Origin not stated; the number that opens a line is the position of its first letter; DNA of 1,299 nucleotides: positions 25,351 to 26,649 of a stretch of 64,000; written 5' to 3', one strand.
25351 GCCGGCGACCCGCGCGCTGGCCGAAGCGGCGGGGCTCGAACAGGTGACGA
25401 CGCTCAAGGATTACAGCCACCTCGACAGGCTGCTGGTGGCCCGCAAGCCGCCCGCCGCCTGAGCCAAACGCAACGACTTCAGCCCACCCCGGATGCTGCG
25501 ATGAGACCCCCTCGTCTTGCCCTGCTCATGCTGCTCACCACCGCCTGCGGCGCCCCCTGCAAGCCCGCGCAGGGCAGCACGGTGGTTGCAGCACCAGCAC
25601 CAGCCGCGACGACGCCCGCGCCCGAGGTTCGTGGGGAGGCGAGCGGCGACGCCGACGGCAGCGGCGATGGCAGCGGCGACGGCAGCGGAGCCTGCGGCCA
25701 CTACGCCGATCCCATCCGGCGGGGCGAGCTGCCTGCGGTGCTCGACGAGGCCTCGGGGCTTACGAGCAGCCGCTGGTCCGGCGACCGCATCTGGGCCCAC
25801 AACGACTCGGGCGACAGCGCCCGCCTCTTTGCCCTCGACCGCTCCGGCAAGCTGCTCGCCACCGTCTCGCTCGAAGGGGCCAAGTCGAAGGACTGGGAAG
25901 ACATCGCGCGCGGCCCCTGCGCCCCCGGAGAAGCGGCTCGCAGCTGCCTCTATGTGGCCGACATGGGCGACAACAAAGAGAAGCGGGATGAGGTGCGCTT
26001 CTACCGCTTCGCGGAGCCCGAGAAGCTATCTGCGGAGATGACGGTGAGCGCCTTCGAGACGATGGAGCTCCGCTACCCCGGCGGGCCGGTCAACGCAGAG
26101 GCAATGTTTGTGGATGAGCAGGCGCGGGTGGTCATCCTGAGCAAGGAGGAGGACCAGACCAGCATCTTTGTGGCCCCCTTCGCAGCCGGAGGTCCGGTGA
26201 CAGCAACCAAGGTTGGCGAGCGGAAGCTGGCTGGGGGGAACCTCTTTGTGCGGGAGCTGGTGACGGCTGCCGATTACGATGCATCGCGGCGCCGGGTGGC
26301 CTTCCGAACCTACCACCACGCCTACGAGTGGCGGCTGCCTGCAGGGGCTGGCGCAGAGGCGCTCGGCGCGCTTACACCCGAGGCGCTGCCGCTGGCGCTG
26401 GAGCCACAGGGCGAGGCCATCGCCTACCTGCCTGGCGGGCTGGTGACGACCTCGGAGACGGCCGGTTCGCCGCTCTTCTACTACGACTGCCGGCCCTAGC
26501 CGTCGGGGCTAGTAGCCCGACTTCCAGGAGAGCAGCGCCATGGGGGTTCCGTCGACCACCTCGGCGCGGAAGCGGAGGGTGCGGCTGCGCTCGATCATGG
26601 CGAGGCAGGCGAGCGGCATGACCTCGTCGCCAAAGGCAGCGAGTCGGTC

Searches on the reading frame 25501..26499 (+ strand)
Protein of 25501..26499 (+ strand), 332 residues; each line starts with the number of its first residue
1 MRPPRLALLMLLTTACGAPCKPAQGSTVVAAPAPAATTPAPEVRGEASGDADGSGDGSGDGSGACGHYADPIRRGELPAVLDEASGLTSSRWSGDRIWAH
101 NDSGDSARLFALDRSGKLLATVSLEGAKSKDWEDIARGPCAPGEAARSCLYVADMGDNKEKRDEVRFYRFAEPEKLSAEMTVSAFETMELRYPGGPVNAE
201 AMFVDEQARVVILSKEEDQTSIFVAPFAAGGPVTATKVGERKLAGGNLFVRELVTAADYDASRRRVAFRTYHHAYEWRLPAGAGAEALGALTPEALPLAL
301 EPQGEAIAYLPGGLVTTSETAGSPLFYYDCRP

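Call 13: search_protein_families(library=pfam, proteins=[window:25501-26499:+], max_evalue=0.01)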
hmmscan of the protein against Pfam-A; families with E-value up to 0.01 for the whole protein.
window:25501-26499:+ (332 aa): 0 families

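Call 64: search_protein_families(library=pfam, proteins=[window:25501-26499:+], max_evalue=1)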
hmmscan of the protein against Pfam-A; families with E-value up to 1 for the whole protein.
window:25501-26499:+ (332 aa): 2 families
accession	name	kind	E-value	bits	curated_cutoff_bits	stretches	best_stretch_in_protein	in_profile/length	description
PF06977.17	SdiA-regulated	-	0.094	12.3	21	1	71-136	12-72/249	SdiA-regulated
PF22807.2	TrAA12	-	0.41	9.3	30.9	1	45-89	401-443/463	TrAA12-like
